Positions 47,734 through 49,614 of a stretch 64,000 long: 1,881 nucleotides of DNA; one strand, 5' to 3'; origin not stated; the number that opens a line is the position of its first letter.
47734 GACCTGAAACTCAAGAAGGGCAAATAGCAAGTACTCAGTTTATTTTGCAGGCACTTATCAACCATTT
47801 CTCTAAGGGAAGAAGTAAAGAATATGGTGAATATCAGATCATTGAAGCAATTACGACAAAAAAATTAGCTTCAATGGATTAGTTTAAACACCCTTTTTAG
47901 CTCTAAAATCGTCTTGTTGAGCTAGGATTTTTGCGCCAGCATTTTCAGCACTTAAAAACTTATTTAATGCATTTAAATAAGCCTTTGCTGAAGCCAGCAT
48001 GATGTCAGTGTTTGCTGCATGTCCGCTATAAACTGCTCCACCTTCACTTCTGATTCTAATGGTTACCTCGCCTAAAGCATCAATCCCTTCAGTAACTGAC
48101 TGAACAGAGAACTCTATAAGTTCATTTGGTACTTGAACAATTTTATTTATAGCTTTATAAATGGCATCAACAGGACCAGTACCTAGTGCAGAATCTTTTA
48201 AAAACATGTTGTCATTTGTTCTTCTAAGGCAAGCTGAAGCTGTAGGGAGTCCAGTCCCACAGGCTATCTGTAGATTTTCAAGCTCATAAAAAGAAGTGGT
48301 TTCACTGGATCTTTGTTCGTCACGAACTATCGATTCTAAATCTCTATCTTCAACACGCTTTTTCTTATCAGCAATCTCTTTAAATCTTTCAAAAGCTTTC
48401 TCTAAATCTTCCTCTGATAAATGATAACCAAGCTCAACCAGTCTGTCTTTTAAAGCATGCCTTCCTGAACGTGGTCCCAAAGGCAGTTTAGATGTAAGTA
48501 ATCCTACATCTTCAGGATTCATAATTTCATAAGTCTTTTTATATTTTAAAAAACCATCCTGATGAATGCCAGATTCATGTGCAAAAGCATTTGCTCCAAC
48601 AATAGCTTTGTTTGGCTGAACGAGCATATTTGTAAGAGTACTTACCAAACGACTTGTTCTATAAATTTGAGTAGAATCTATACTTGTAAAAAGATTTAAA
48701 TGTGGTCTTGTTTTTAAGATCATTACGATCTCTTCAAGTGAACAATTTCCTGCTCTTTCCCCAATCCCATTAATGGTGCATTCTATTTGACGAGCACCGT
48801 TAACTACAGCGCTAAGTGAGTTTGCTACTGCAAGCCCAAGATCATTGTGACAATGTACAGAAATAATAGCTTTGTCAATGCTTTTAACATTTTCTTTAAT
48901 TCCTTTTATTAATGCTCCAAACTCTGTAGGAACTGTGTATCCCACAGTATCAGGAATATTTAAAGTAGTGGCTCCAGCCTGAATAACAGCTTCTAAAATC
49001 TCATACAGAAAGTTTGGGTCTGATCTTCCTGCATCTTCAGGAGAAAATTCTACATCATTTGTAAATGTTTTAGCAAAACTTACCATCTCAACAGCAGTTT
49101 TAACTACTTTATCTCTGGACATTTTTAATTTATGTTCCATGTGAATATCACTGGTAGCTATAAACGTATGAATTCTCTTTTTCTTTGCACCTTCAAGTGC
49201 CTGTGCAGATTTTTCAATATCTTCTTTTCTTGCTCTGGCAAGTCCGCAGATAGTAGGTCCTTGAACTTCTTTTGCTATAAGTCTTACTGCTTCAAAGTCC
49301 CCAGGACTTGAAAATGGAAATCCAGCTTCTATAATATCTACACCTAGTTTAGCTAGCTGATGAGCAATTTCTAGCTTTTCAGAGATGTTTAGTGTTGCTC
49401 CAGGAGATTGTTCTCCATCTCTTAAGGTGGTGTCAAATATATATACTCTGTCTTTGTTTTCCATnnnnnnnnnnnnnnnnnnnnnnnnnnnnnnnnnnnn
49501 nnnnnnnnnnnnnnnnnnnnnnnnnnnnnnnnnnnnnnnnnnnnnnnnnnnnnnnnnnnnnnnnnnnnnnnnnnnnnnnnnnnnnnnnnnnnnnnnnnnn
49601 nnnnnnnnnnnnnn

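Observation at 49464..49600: Leucine-rich leader peptide (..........) and alternative RNA pairing upstream of leuA: candidate transcription attenuator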

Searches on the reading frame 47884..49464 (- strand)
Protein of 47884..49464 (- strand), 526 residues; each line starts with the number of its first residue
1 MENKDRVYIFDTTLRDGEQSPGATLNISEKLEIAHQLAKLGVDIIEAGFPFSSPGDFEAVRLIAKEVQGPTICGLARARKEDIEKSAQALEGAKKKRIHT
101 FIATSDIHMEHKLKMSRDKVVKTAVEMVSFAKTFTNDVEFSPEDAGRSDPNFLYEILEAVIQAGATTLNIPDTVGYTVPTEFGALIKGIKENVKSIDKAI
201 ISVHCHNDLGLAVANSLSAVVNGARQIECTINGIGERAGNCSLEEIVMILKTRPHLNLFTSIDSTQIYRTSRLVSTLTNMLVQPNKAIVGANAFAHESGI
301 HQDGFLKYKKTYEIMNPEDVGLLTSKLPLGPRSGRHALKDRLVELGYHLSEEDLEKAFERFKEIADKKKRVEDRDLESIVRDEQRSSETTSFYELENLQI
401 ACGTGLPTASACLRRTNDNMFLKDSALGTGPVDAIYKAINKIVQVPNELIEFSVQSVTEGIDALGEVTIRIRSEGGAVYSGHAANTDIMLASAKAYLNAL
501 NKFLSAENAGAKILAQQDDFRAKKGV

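Call 6: search_protein_families(library=ncbifam, proteins=[window:47884-49464:-])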
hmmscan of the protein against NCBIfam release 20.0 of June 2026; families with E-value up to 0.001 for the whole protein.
window:47884-49464:- (526 aa): 28 families (the best 25 are shown)
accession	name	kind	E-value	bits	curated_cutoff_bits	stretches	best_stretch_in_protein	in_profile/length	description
NF002086.0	PRK00915.1-3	equivalog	4.1e-245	814.1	532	1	2-509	2-507/516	2-isopropylmalate synthase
TIGR00973.1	leuA_bact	equivalog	7.2e-229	760.3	598.7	1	6-501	1-494/494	2-isopropylmalate synthase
NF002087.0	PRK00915.1-4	equivalog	1e-217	723.8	729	1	2-508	2-507/516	2-isopropylmalate synthase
NF002088.0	PRK00915.1-5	equivalog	5.2e-198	658.7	697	1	6-509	3-504/514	2-isopropylmalate synthase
NF002084.0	PRK00915.1-1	equivalog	2.5e-195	650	748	1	4-512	2-508/523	2-isopropylmalate synthase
NF002085.0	PRK00915.1-2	subfamily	8e-156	519.7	517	1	2-506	9-502/504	2-isopropylmalate synthase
TIGR02090.1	LEU1_arch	subfamily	7.5e-127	423.4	484.75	1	7-380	1-363/363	isopropylmalate/citramalate/homocitrate synthases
NF041069.1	IPMS_Sufob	equivalog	2e-124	415.6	600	1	7-381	1-366/371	isopropylmalate synthase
TIGR02660.1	nifV_homocitr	equivalog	2.9e-91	306.5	462.9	1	7-378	2-363/365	homocitrate synthase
TIGR02146.1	LysS_fung_arch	equivalog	4.9e-82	275.9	413.55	1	9-362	1-343/344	homocitrate synthase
NF042434.1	IPMS_Lepto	equivalog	8.7e-80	268.5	500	1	3-368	2-373/374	2-isopropylmalate synthase LeuA2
TIGR00977.1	citramal_synth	equivalog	6.1e-67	226.1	450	1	7-504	2-517/526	citramalate synthase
NF002991.1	PRK03739.1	subfamily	1.2e-55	189.3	455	2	12-310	32-343/550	2-isopropylmalate synthase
NF042433.1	CitmalDyn_Leptosp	equivalog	4.5e-53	180.6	950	1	3-445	4-443/514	(R)-citramalate synthase CimA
TIGR00970.1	leuA_yeast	equivalog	2e-42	145.5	697.4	1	11-329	31-366/564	2-isopropylmalate synthase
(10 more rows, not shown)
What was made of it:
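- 47884..49464 (-): leuA (2-isopropylmalate synthase), 526 aa, monocistronic. The true start is ATG 49464. Call 6 (NCBIfam equivalogs above cutoff).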

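Call 9: find_related_loci(query=window:47884-49464:-, collection=genome_contigs, flank=4000)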
Query window:47884-49464:- (526 aa) in genome_contigs; peptide patterns used: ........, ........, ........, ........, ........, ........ (x = any residue, [..] = any of these).
468 stretches matched a pattern; 394 encode a relative of the query (tblastn E <= 1e-3); the best 80 are kept; 80 distinct loci.
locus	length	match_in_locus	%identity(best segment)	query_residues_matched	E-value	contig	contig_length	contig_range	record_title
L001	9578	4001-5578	89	1-526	0e+0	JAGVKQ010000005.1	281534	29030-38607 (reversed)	MAG: Candidatus Caenarcanales bacterium isolate SW_12 c_000000016446, whole genome shotgun sequence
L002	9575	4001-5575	85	1-526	0e+0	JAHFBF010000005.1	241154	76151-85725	MAG: Candidatus Melainabacteria bacterium isolate nzgw192 NODE_38_length_241155_cov_9.232415, whole genome shotgun seque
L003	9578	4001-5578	84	1-526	0e+0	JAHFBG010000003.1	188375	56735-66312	MAG: Candidatus Melainabacteria bacterium isolate nzgw193 NODE_51_length_188376_cov_16.323917, whole genome shotgun sequ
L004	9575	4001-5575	84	2-526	0e+0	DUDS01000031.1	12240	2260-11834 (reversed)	MAG TPA_asm: Candidatus Melainabacteria bacterium SSGW_16 3300000574.qc.1_(paired)_contig_5359, whole genome shotgun seq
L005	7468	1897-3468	83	3-526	0e+0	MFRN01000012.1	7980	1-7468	MAG: Candidatus Melainabacteria bacterium RIFCSPLOWO2_02_FULL_35_15 rifcsplowo2_02_scaffold_16103, whole genome shotgun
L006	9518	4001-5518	66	2-503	0e+0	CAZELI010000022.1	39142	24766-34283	MAG TPA_asm: uncultured Gammaproteobacteria bacterium isolate SRP150892_co2_243 genome assembly, contig: NODE_1200_lengt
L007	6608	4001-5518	66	3-504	0e+0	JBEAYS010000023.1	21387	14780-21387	MAG: Cyanobacteriota bacterium isolate NASQAN2011_332_B_bin.3 scaffold_255905, whole genome shotgun sequence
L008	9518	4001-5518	66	2-503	0e+0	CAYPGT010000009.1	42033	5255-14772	MAG TPA_asm: uncultured Gammaproteobacteria bacterium isolate SRP150892_co2_480 genome assembly, contig: NODE_1044_lengt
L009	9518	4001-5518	65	2-503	0e+0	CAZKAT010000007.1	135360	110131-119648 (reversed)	MAG TPA_asm: uncultured Gammaproteobacteria bacterium isolate SRP150892_co1_169 genome assembly, contig: NODE_70_length_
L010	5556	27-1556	66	1-505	0e+0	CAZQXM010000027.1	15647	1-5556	MAG TPA_asm: uncultured Gammaproteobacteria bacterium isolate SRP150892_co2_5 genome assembly, contig: NODE_5377_length_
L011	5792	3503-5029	65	1-505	0e+0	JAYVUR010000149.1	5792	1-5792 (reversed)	MAG: Candidatus Melainabacteria bacterium isolate GL75_DN_concoct_47 GL75_DN_concoct_47_148, whole genome shotgun sequen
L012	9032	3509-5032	65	1-504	0e+0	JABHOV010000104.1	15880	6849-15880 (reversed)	MAG: Candidatus Melainabacteria bacterium isolate SI037S4_bin4 k141_1039310, whole genome shotgun sequence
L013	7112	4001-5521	65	1-504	0e+0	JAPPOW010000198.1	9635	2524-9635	MAG: Candidatus Melainabacteria bacterium isolate SB9156_S5_bin_14 NODE_1664_length_9635_cov_11.6999, whole genome shotg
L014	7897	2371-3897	65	1-505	0e+0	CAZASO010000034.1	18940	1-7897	MAG TPA_asm: uncultured Gammaproteobacteria bacterium isolate SRP150892_co2_4 genome assembly, contig: NODE_4093_length_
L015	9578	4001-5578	86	1-526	0e+0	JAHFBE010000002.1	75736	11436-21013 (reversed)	MAG: Candidatus Melainabacteria bacterium isolate nzgw191 NODE_170_length_75737_cov_4.025868, whole genome shotgun seque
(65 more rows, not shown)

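Call 12: find_homologous_proteins(query=window:47884-49464:-, max_evalue=1e-100)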
Query window:47884-49464:- (526 aa): 8000 proteins with E <= 1e-100 among 8000 candidates; the best 120 are listed.
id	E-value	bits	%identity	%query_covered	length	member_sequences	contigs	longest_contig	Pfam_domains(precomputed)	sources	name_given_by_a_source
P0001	0.0e+0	1156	100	100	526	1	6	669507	PF22617.2,PF00682.26,PF08502.16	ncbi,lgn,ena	-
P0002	0.0e+0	1084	93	100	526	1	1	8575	PF22617.2,PF00682.26,PF08502.16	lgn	-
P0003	0.0e+0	1079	93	100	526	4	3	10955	PF22617.2,PF00682.26,PF08502.16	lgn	-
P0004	0.0e+0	1075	92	100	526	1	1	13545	PF22617.2,PF00682.26,PF08502.16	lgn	-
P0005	0.0e+0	1072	92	100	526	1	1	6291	PF22617.2,PF00682.26,PF08502.16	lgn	-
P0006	0.0e+0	1048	89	100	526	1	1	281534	PF22617.2,PF00682.26,PF08502.16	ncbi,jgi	jgi:2-isopropylmalate synthase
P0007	0.0e+0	1035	90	98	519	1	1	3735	PF22617.2,PF00682.26,PF08502.16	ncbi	-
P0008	0.0e+0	1014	85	100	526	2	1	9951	PF22617.2,PF00682.26,PF08502.16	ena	-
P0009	3.1e-298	1007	85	100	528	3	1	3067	PF22617.2,PF00682.26,PF08502.16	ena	-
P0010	4.0e-298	1007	86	100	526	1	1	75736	PF22617.2,PF00682.26,PF08502.16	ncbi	-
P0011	7.8e-298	1006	86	100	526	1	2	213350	PF22617.2,PF00682.26,PF08502.16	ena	-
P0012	2.4e-297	1004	86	100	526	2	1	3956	PF22617.2,PF00682.26,PF08502.16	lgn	-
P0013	1.9e-295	998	86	100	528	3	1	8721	PF22617.2,PF00682.26,PF08502.16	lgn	-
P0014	3.4e-295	997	85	100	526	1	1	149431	PF22617.2,PF00682.26,PF08502.16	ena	-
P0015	4.0e-295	997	85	99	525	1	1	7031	PF22617.2,PF00682.26,PF08502.16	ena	-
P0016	1.4e-294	995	85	99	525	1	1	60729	PF22617.2,PF00682.26,PF08502.16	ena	-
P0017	1.4e-294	995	84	100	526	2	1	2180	PF22617.2,PF00682.26,PF08502.16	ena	-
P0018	3.3e-294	994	85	100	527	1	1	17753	PF22617.2,PF00682.26,PF08502.16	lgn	-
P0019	4.0e-294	994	85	100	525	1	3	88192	PF22617.2,PF00682.26,PF08502.16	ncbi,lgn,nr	ncbi:MAG: 2-isopropylmalate synthase [Candidatus Melainabacteria bacterium]|nr:2-isopropylmalate syn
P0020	2.7e-293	991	85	100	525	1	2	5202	PF22617.2,PF00682.26,PF08502.16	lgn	-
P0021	2.8e-292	988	84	100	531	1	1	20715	PF22617.2,PF00682.26,PF08502.16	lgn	-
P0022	6.4e-292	987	84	100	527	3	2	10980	PF22617.2,PF00682.26,PF08502.16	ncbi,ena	-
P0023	3.4e-290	981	84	100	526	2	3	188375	PF22617.2,PF00682.26,PF08502.16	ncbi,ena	-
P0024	2.2e-289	978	83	100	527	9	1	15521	PF22617.2,PF00682.26,PF08502.16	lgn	-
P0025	3.8e-289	977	83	100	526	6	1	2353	PF22617.2,PF00682.26,PF08502.16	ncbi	-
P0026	3.9e-289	977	84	100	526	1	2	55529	PF22617.2,PF00682.26,PF08502.16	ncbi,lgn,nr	ncbi:MAG: 2-isopropylmalate synthase [Candidatus Melainabacteria bacterium]|nr:2-isopropylmalate syn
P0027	4.5e-289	977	84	100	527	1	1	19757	PF22617.2,PF00682.26,PF08502.16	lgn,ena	-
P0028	1.3e-288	976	83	100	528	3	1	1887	PF22617.2,PF00682.26,PF08502.16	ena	-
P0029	9.1e-288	973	83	100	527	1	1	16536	PF22617.2,PF00682.26,PF08502.16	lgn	-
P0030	3.1e-287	971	83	100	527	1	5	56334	PF22617.2,PF00682.26,PF08502.16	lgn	-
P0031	6.2e-287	970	83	100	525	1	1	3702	PF22617.2,PF00682.26,PF08502.16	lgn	-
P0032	8.2e-286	966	83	99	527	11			PF22617.2,PF00682.26,PF08502.16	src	-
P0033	4.0e-285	964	82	100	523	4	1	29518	PF22617.2,PF00682.26,PF08502.16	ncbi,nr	ncbi:MAG: 2-isopropylmalate synthase [Candidatus Melainabacteria bacterium]|nr:2-isopropylmalate syn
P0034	1.1e-284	963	81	99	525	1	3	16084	PF22617.2,PF00682.26,PF08502.16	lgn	-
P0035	5.8e-276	934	81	100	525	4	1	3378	PF22617.2,PF00682.26,PF08502.16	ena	-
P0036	4.1e-264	895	86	89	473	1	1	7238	PF22617.2,PF00682.26,PF08502.16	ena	-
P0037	2.0e-230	784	70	95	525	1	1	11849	PF22617.2,PF00682.26,PF08502.16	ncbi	-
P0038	3.3e-228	776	70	95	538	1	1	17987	PF22617.2,PF00682.26,PF08502.16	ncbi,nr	ncbi:MAG: 2-isopropylmalate synthase [Candidatus Caenarcaniphilales bacterium]|nr:2-isopropylmalate 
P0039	3.9e-228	776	69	96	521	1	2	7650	PF22617.2,PF00682.26,PF08502.16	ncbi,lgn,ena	-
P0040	8.0e-228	775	69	95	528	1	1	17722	PF22617.2,PF00682.26,PF08502.16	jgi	jgi:2-isopropylmalate synthase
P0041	5.4e-227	772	67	95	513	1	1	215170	PF22617.2,PF00682.26,PF08502.16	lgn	-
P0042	4.7e-226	769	67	97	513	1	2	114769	PF22617.2,PF00682.26,PF08502.16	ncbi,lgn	ncbi:MAG: 2-isopropylmalate synthase [Cyanobacteriota bacterium]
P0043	7.0e-225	766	69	96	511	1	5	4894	PF22617.2,PF00682.26,PF08502.16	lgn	-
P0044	7.7e-225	765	69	96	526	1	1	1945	PF22617.2,PF00682.26,PF08502.16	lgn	-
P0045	2.8e-224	764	69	96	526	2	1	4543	PF22617.2,PF00682.26,PF08502.16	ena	-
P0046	3.0e-224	763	66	95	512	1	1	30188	PF22617.2,PF00682.26,PF08502.16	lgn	-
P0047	4.4e-224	763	70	96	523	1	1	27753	PF22617.2,PF00682.26,PF08502.16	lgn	-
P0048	8.8e-224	762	66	95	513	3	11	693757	PF22617.2,PF00682.26,PF08502.16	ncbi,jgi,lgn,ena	jgi:2-isopropylmalate synthase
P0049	6.3e-223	759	67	95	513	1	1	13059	PF22617.2,PF00682.26,PF08502.16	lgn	-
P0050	1.6e-222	758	67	95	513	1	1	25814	PF22617.2,PF00682.26,PF08502.16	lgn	-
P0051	2.4e-222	757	66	95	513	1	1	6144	PF22617.2,PF00682.26,PF08502.16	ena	-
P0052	2.5e-222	757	67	95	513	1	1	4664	PF22617.2,PF00682.26,PF08502.16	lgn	-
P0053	4.5e-222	756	66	95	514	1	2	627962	PF22617.2,PF00682.26,PF08502.16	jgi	jgi:2-isopropylmalate synthase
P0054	5.9e-222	756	67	95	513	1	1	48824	PF22617.2,PF00682.26,PF08502.16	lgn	-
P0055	1.3e-221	755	68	96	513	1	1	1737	PF22617.2,PF00682.26,PF08502.16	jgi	jgi:2-isopropylmalate synthase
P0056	7.3e-221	752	66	95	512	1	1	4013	PF22617.2,PF00682.26,PF08502.16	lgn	-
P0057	8.1e-221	752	66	95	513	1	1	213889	PF22617.2,PF00682.26,PF08502.16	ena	-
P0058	8.5e-221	752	66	95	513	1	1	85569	PF22617.2,PF00682.26,PF08502.16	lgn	-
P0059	1.4e-220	751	69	95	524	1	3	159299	PF22617.2,PF00682.26,PF08502.16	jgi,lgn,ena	jgi:2-isopropylmalate synthase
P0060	2.1e-220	751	68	95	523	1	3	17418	PF22617.2,PF00682.26,PF08502.16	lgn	-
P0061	2.2e-220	751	68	96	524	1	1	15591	PF22617.2,PF00682.26,PF08502.16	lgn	-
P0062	5.8e-220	749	68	95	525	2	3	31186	PF22617.2,PF00682.26,PF08502.16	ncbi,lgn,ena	-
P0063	6.1e-220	749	66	95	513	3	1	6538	PF22617.2,PF00682.26,PF08502.16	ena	-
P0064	6.4e-220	749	68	95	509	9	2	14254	PF22617.2,PF00682.26,PF08502.16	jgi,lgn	jgi:2-isopropylmalate synthase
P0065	1.4e-219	748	67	96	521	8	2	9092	PF22617.2,PF00682.26,PF08502.16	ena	-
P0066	2.1e-219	747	66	97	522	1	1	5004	PF22617.2,PF00682.26,PF08502.16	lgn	-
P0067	3.4e-219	747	66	95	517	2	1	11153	PF22617.2,PF00682.26,PF08502.16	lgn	-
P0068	1.1e-218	745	66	97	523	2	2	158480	PF22617.2,PF00682.26,PF08502.16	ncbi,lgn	-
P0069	3.9e-218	743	66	95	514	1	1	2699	PF22617.2,PF00682.26,PF08502.16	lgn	-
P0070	1.2e-217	742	65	95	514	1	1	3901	PF22617.2,PF00682.26,PF08502.16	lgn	-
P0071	2.9e-217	740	66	95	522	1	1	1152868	PF22617.2,PF00682.26,PF08502.16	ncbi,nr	ncbi:MAG: 2-isopropylmalate synthase [Candidatus Caenarcaniphilales bacterium]|nr:2-isopropylmalate 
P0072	2.8e-216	737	65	98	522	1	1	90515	PF22617.2,PF00682.26,PF08502.16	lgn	-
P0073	3.3e-216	737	86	72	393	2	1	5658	PF22617.2,PF00682.26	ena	-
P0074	4.8e-216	736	68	95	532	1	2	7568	PF22617.2,PF00682.26,PF08502.16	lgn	-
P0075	5.6e-216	736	68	95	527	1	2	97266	PF22617.2,PF00682.26,PF08502.16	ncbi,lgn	-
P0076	4.5e-215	733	66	99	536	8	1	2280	PF22617.2,PF00682.26,PF08502.16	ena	-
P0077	2.2e-214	731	65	98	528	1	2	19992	PF22617.2,PF00682.26,PF08502.16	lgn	-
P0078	1.7e-213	728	67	95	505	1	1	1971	PF22617.2,PF00682.26,PF08502.16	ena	-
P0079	3.5e-213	727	66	96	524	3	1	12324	PF22617.2,PF00682.26,PF08502.16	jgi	jgi:2-isopropylmalate synthase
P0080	1.2e-212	725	66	95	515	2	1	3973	PF22617.2,PF00682.26,PF08502.16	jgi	-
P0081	2.3e-212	724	66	95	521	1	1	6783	PF22617.2,PF00682.26,PF08502.16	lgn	-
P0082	4.0e-212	723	65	98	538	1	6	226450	PF22617.2,PF00682.26,PF08502.16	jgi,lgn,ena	jgi:2-isopropylmalate synthase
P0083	4.1e-212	723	67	95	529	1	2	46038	PF22617.2,PF00682.26,PF08502.16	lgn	-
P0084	7.6e-212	723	65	98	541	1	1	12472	PF22617.2,PF00682.26,PF08502.16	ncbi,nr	ncbi:MAG: 2-isopropylmalate synthase [Synechococcales bacterium]|nr:2-isopropylmalate synthase [Syne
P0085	8.9e-212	722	66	95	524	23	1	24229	PF22617.2,PF00682.26,PF08502.16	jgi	-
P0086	1.0e-211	722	66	96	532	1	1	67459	PF22617.2,PF00682.26,PF08502.16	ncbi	-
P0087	1.1e-211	722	66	96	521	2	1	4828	PF22617.2,PF00682.26,PF08502.16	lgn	-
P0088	1.9e-211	721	66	95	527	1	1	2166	PF22617.2,PF00682.26,PF08502.16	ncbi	-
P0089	2.3e-211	721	66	95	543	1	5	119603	PF22617.2,PF00682.26,PF08502.16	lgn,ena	-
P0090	2.8e-211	721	65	98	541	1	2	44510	PF22617.2,PF00682.26,PF08502.16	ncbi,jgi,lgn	ncbi:MAG: 2-isopropylmalate synthase [Elainellaceae cyanobacterium]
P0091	2.8e-211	721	65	98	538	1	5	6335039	PF22617.2,PF00682.26,PF08502.16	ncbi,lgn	-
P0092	3.1e-211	720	66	97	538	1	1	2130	PF22617.2,PF00682.26,PF08502.16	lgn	-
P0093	3.8e-211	720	65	98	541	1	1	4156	PF22617.2,PF00682.26,PF08502.16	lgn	-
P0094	4.5e-211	720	64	98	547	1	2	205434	PF22617.2,PF00682.26,PF08502.16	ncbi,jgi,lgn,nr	ncbi:MAG: 2-isopropylmalate synthase [Synechococcales cyanobacterium C42_A2020_086]|jgi:2-isopropylm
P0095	4.6e-211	720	66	95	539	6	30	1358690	PF22617.2,PF00682.26,PF08502.16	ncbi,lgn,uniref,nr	ncbi:2-isopropylmalate synthase [Leptolyngbya ohadii]|uniref:2-isopropylmalate synthase n=1 Tax=Lept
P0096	4.7e-211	720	64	99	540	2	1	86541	PF22617.2,PF00682.26,PF08502.16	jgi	jgi:2-isopropylmalate synthase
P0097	4.8e-211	720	66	95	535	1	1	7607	PF22617.2,PF00682.26,PF08502.16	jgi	jgi:2-isopropylmalate synthase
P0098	9.2e-211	719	66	95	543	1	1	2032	PF22617.2,PF00682.26,PF08502.16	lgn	-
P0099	1.0e-210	719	66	95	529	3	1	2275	PF22617.2,PF00682.26,PF08502.16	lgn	-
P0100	1.2e-210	719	66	98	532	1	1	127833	PF22617.2,PF00682.26,PF08502.16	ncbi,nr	ncbi:MAG: 2-isopropylmalate synthase [Calothrix sp. C42_A2020_038]|nr:2-isopropylmalate synthase [Ca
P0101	1.2e-210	719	64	98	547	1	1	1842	PF22617.2,PF00682.26,PF08502.16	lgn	-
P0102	1.4e-210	718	65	98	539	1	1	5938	PF22617.2,PF00682.26,PF08502.16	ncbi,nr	ncbi:MAG: 2-isopropylmalate synthase [Leptolyngbyaceae cyanobacterium RM1_406_9]|nr:2-isopropylmalat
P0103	1.4e-210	718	66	95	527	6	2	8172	PF22617.2,PF00682.26,PF08502.16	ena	-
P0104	1.5e-210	718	67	96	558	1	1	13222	PF22617.2,PF00682.26,PF08502.16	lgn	-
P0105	1.5e-210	718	65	98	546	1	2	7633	PF22617.2,PF00682.26,PF08502.16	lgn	-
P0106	1.6e-210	718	65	98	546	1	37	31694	PF22617.2,PF00682.26,PF08502.16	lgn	-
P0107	2.3e-210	718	66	97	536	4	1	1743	PF22617.2,PF00682.26,PF08502.16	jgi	-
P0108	2.4e-210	718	65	96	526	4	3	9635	PF22617.2,PF00682.26,PF08502.16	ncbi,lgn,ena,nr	ncbi:MAG: 2-isopropylmalate synthase [Candidatus Melainabacteria bacterium]|nr:2-isopropylmalate syn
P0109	2.9e-210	717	65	98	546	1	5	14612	PF22617.2,PF00682.26,PF08502.16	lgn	-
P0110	3.0e-210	717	65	98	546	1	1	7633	PF22617.2,PF00682.26,PF08502.16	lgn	-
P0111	3.1e-210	717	66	96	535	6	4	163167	PF22617.2,PF00682.26,PF08502.16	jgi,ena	jgi:2-isopropylmalate synthase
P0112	3.4e-210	717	65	98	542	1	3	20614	PF22617.2,PF00682.26,PF08502.16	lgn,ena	-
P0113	4.2e-210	717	63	99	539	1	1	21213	PF22617.2,PF00682.26,PF08502.16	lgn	-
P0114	4.6e-210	717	63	99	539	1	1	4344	PF22617.2,PF00682.26,PF08502.16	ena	-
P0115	4.6e-210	717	65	98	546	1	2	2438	PF22617.2,PF00682.26,PF08502.16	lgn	-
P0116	4.9e-210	717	64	96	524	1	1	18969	PF22617.2,PF00682.26,PF08502.16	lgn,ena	-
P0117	5.3e-210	716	65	98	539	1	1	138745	PF22617.2,PF00682.26,PF08502.16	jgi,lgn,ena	jgi:2-isopropylmalate synthase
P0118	5.5e-210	716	66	95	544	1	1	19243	PF22617.2,PF00682.26,PF08502.16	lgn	-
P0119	5.9e-210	716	64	98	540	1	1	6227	PF22617.2,PF00682.26,PF08502.16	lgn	-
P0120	6.4e-210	716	64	98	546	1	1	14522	PF22617.2,PF00682.26,PF08502.16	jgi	jgi:2-isopropylmalate synthase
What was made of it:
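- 47884..49464 (-): Call 12 (homologues begin at MENKD).
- On 2-isopropylmalate synthase LeuA (for the regulated gene): PF00682, PF22617 and PF08502 are present (call 12).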

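Call 13: find_encoding_contigs(protein=P0002, flank=3000, max_places=3)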
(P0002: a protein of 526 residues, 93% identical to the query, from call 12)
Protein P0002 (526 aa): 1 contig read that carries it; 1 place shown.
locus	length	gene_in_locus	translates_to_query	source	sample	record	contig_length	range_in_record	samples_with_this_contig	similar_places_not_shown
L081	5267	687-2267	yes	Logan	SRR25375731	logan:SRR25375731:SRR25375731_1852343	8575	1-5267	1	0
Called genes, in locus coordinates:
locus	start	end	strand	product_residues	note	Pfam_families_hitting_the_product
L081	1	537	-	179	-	?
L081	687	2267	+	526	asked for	PF00682:HMGL-like, PF22617:HCS_D2, PF08502:LeuA_dimer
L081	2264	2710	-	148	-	-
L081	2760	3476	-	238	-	-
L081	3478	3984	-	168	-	-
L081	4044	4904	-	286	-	PF01063:Aminotran_4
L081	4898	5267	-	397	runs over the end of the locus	PF00425:Chorismate_bind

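Call 14: find_encoding_contigs(protein=P0003, flank=3000, max_places=3)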
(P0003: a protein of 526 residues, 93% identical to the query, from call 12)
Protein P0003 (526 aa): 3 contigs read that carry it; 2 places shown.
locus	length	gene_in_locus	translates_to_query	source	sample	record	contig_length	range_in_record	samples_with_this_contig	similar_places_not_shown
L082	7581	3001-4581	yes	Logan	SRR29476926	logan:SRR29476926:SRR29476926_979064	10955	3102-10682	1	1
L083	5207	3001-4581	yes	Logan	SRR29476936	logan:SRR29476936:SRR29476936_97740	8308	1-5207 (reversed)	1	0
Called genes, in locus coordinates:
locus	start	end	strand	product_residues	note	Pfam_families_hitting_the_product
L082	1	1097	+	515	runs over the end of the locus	PF01293:PEPCK_ATP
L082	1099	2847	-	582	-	-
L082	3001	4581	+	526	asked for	PF00682:HMGL-like, PF22617:HCS_D2, PF08502:LeuA_dimer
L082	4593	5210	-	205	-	-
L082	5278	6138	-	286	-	PF01063:Aminotran_4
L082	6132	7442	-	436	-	PF00425:Chorismate_bind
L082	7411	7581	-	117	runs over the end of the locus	PF02152:FolB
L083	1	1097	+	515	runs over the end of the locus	PF01293:PEPCK_ATP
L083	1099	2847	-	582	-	-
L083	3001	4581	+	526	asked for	PF00682:HMGL-like, PF22617:HCS_D2, PF08502:LeuA_dimer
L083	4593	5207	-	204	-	?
